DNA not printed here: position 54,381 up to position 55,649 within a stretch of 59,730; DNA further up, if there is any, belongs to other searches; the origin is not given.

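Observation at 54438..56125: ParA-like ATPase plus unknown partner inserted into the 5' end of dapL between 87-bp direct repeats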

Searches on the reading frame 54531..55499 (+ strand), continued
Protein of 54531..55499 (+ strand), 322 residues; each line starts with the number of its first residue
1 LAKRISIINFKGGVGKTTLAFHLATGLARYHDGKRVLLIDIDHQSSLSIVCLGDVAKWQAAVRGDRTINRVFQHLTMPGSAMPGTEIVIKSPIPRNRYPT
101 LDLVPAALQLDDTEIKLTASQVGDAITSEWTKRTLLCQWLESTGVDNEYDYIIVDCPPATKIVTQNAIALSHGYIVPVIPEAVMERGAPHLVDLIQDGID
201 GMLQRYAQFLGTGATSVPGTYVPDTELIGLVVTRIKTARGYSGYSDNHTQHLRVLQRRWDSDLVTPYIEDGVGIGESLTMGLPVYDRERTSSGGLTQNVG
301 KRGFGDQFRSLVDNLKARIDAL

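Call 86: search_protein_families(library=pfam, proteins=[L013:202-1266:+, L079:1289-1627:+, L015:243-1157:+, L022:4800-5843:+, L022:7533-8054:+, L065:5163-5555:+, L065:3643-4932:+, L020:5535-5933:+, L020:7460-9115:-], max_evalue=0.001)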
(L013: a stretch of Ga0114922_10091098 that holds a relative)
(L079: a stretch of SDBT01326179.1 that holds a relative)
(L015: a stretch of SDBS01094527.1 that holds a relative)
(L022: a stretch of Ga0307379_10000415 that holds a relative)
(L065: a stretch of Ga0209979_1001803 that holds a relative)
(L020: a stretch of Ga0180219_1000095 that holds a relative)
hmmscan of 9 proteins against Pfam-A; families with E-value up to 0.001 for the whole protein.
L013:202-1266:+ (354 aa): 1 family
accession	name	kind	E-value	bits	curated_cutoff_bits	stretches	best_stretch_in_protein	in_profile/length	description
PF13289.12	SIR2_2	-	2e-05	25.2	24.5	1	153-298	2-103/141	SIR2-like domain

L079:1289-1627:+ (112 aa): 0 families

L015:243-1157:+ (304 aa): 2 families
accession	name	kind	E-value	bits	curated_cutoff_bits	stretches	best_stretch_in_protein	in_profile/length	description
PF03328.21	HpcH_HpaI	-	3.3e-47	161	25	1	18-237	1-221/221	HpcH/HpaI aldolase/citrate lyase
PF15617.12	C-C_Bond_Lyase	-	1.2e-08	34.9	28.4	1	35-286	28-302/320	C-C_Bond_Lyase of the TIM-Barrel fold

L022:4800-5843:+ (347 aa): 0 families

L022:7533-8054:+ (173 aa): 0 families

L065:5163-5555:+ (130 aa): 0 families

L065:3643-4932:+ (429 aa): 0 families

L020:5535-5933:+ (132 aa): 0 families

L020:7460-9115:- (551 aa): 0 families

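Call 88: search_protein_families(library=padloc, proteins=[L020:2063-5224:+, L042:2540-5815:+, L047:1899-4799:+, L024:2916-5615:+, L039:3629-4819:+, L039:4926-5891:+, L042:1206-2540:+, L047:4806-5408:+, L049:1616-2689:+, L049:2690-3514:+], max_evalue=1e-8)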
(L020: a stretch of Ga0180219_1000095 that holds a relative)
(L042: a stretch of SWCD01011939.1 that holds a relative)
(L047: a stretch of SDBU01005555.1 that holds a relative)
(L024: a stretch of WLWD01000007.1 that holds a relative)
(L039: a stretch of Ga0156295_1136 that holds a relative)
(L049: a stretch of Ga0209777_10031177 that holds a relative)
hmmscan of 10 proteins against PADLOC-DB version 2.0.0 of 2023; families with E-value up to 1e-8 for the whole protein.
L020:2063-5224:+ (1053 aa): 3 families
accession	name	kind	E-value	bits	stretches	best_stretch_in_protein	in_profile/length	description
PDLC04135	mad3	-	1.8e-96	321.9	3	730-1047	5-368/374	mads_3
PDLC04140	mad8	-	1.4e-37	127.9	2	733-1007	15-238/314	mads_8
PDLC03878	NsnB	-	2.3e-09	35.5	0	739-770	15-46/345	-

L042:2540-5815:+ (1091 aa): 1 family
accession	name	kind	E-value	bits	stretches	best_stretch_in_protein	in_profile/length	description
PDLC03654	REase_III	-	1.7e-168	560.6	2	324-1082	374-1120/1154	Type III restriction enzyme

L047:1899-4799:+ (966 aa): 13 families
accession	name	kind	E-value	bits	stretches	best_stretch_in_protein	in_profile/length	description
PDLC03623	REase_MTase_IIG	-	8.6e-38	127.8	1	136-532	139-546/1022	Type IIG restriction enzyme-methyltransferase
PDLC03604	REase_MTase_IIG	-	6e-29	98.7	1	175-519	237-628/1011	Type IIG restriction enzyme-methyltransferase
PDLC03603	REase_MTase_IIG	-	3.3e-28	96.3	1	201-954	207-1004/1016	Type IIG restriction enzyme-methyltransferase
PDLC03348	MTase_II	-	4.7e-21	73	1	268-516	202-432/727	Type II methyltransferase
PDLC03245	MTase_II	-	1.2e-13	48.5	1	269-522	10-251/577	Type II methyltransferase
PDLC03021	MTase_I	-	3.2e-13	47.4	1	269-375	145-248/491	Type I methyltransferase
PDLC04134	mad2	-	4.2e-12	43.6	1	250-519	233-426/492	mads_2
PDLC03338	MTase_II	-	2.1e-11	41.3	1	269-437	112-256/604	Type II methyltransferase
PDLC02521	PglX|PglXI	-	4.3e-11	39.5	0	315-390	310-386/1174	PglX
PDLC02529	PglX|PglXI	-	9.4e-11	38.1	1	235-388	149-306/1189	PglX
PDLC03026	MTase_I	-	2.2e-09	35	0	269-383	122-236/487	Type I methyltransferase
PDLC03630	REase_MTase_IIG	-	3.2e-09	33.2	0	195-363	284-457/1100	Type IIG restriction enzyme-methyltransferase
PDLC03025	MTase_I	-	5.8e-09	33.2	0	269-374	143-241/569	Type I methyltransferase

L024:2916-5615:+ (899 aa): 0 families

L039:3629-4819:+ (396 aa): 0 families

L039:4926-5891:+ (321 aa): 5 families
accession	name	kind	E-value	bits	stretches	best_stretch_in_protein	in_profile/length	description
PDLC04806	PDC-S02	-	7.9e-26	89.1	1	21-316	18-303/324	-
PDLC04819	PDC-S02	-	6.7e-22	76.2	1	14-316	13-309/334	-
PDLC04815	PDC-S02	-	9.5e-20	69.2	1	168-294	181-303/346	-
PDLC04796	PDC-S02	-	1.6e-12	45.1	1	192-318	242-362/390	-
PDLC04824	PDC-S02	-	4e-09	34.1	1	42-169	41-166/308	-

L042:1206-2540:+ (444 aa): 5 families
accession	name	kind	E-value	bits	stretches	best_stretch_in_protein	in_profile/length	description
PDLC03877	NsnA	-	4.8e-31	106.4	1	12-371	47-383/385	-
PDLC04027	PD-T4-2_A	-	6.1e-23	79.4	1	19-314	41-330/363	-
PDLC03418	REase_II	-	4.7e-18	63.4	1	29-175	31-158/372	Type II restriction enzyme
PDLC04709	PDC-M55C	-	1.2e-13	48.5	0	121-188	183-251/554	-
PDLC04151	HEC-05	-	3.4e-09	34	0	13-77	23-86/600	-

L047:4806-5408:+ (200 aa): 0 families

L049:1616-2689:+ (357 aa): 0 families

L049:2690-3514:+ (274 aa): 0 families

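Call 89: find_related_loci(query=A4, collection=viral_contigs, flank=8000)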
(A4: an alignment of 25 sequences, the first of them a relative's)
Query A4 (322 aa) in viral_contigs; peptide patterns used: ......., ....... (x = any residue, [..] = any of these).
61 stretches matched a pattern; 4 encode a relative of the query (tblastn E <= 1e-3); 4 distinct loci.
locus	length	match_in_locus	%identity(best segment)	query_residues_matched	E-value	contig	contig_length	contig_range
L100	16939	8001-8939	55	1-322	2e-110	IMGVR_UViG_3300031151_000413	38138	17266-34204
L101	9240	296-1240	50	1-322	3e-96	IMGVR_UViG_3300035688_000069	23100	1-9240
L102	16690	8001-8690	25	3-286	2e-14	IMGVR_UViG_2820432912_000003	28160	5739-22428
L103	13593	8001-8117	48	5-48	3e-5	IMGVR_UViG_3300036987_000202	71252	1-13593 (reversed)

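Call 91: search_protein_families(library=phrogs, proteins=[L101:1719-1922:+, L101:2565-3446:+, L101:3443-4681:+, L101:4681-5871:+, L101:5868-6821:+, L101:6822-7970:-, L101:8454-9161:-, L101:1971-2246:-, L101:2375-2593:+, L101:8173-8397:+], max_evalue=0.001)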
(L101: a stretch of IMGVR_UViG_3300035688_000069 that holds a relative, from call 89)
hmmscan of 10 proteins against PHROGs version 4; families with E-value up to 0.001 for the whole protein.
L101:1719-1922:+ (67 aa): 0 families

L101:2565-3446:+ (293 aa): 14 families
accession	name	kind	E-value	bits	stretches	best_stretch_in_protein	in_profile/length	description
phrog_67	-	other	4.1e-53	182.5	1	8-264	123-344/743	DNA methyltransferase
phrog_498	-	other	8.4e-28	98.2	2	116-264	294-421/633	DNA methyltransferase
phrog_3008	-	other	8.8e-18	65.4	1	190-264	135-212/244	DNA methyltransferase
phrog_12517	-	unknown function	3.5e-17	63.6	1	7-77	158-228/316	-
phrog_18146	-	other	5.5e-13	49.6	1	203-255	50-103/452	DNA methyltransferase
phrog_6025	-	other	2.9e-12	47.6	1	8-82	11-82/192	DNA methyltransferase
phrog_6952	-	other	4e-11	44.1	1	188-258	100-170/181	DNA methyltransferase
phrog_16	-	DNA, RNA and nucleotide metabolism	1.2e-08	34.7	1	176-256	838-902/986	DNA helicase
phrog_10183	-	other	5.5e-08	32.5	0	220-265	114-159/889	DNA methyltransferase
phrog_18293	-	other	6.1e-08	33.6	1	194-265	38-109/119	methyltransferase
phrog_23148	-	unknown function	8.8e-08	33.4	1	198-259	81-142/165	-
phrog_23085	-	unknown function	8.4e-07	29.7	1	186-261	25-104/138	-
phrog_8769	-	other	2.6e-05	25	1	215-261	5-51/71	methyltransferase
phrog_954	-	other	0.00011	22.6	1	12-82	97-166/229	DNA methyltransferase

L101:3443-4681:+ (412 aa): 2 families
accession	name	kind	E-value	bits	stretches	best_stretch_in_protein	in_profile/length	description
phrog_8732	-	unknown function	5.1e-05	24.8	1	92-137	15-60/107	-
phrog_16249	-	moron, auxiliary metabolic gene and host takeover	0.00024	21.9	1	96-137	77-119/208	ferredoxin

L101:4681-5871:+ (396 aa): 0 families

L101:5868-6821:+ (317 aa): 0 families

L101:6822-7970:- (382 aa): 6 families
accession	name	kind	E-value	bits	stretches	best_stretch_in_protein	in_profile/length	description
phrog_18146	-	other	2e-20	74.1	1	45-285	41-308/452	DNA methyltransferase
phrog_67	-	other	3.2e-19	70.5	2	230-330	123-205/743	DNA methyltransferase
phrog_10183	-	other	3.8e-11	43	1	73-120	117-162/889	DNA methyltransferase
phrog_12517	-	unknown function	3.1e-07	30.9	1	229-330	158-244/316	-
phrog_6025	-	other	3.9e-06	27.6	0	229-262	10-43/192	DNA methyltransferase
phrog_498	-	other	5e-06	26.3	1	70-268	377-492/633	DNA methyltransferase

L101:8454-9161:- (235 aa): 1 family
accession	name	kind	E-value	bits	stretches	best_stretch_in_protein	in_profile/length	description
phrog_886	-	moron, auxiliary metabolic gene and host takeover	7.8e-17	62.5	1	1-133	26-172/295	ABC transporter ATP-binding subunit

L101:1971-2246:- (91 aa): 0 families

L101:2375-2593:+ (72 aa): 0 families

L101:8173-8397:+ (74 aa): 0 families

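Call 93: find_encoding_contigs(protein=P0010, flank=3000, max_places=3)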
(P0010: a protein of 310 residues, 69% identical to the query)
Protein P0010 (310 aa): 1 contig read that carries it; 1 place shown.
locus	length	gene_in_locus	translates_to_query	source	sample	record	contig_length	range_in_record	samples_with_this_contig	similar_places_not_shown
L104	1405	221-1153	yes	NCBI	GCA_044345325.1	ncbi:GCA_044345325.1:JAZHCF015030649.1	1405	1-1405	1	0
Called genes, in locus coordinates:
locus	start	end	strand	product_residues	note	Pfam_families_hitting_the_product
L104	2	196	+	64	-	?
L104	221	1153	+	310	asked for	PF01656:CbiA, PF06564:CBP_BcsQ (faint), PF09140:MipZ (faint), PF10609:ParA (faint), PF13614:AAA_31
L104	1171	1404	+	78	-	?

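Call 99: search_dna_similar(query=window:54531-55499:+, collection=phages, mode=protein, max_evalue=1e-10, max_rows=10)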
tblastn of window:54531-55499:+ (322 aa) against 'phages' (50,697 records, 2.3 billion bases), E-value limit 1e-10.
Records with a match: 35; places in all: 36; records where one place covers at least 80% of the query: 14.
Best place of each record, by identity: <60% 35.
By first word of the organism name: Bacteriophage 19; Listeria 6; Clostridioides 3; Enterococcus 2; Ochrobactrum 2; Clostridium 2; Lactococcus 1.
By host as written in the record: - 20; Listeria monocytogenes 6; Ochrobactrum intermedium 2; Clostridium difficile 2; Enterococcus faecalis 1; Lactococcus garvieae strain TB25 1; Clostridioides difficile HGP05 1; Clostridioides difficile CD08011 1; and 1 more.
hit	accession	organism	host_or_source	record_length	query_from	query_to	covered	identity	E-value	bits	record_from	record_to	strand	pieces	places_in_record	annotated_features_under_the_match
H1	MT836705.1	Bacteriophage sp.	human fecal samples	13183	1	322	100%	25.7%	1e-13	77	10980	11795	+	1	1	record has no annotation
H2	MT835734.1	Bacteriophage sp.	human fecal samples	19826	5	322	99%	25.2%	1e-12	74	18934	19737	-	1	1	record has no annotation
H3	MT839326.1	Bacteriophage sp.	human fecal samples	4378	1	308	96%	25.9%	2e-12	74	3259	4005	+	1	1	record has no annotation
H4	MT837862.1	Bacteriophage sp.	human fecal samples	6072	1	294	91%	27.0%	6e-17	87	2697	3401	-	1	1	record has no annotation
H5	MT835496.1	Bacteriophage sp.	human fecal samples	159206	5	314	96%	25.0%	9e-11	69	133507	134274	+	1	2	record has no annotation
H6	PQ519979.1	Enterococcus phage IME_EF3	-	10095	1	294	91%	25.9%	9e-13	75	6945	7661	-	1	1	record has no annotation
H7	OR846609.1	Enterococcus phage Efs 1-1-1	Enterococcus faecalis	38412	1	294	91%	25.9%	9e-13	75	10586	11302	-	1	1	record has no annotation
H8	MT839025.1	Bacteriophage sp.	human fecal samples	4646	1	292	91%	25.4%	6e-11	69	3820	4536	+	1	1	record has no annotation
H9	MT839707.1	Bacteriophage sp.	human fecal samples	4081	2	294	91%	24.8%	9e-15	81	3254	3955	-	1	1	record has no annotation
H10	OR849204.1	Listeria phage LM 4-14-1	Listeria monocytogenes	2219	1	294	91%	24.5%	4e-13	76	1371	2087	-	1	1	record has no annotation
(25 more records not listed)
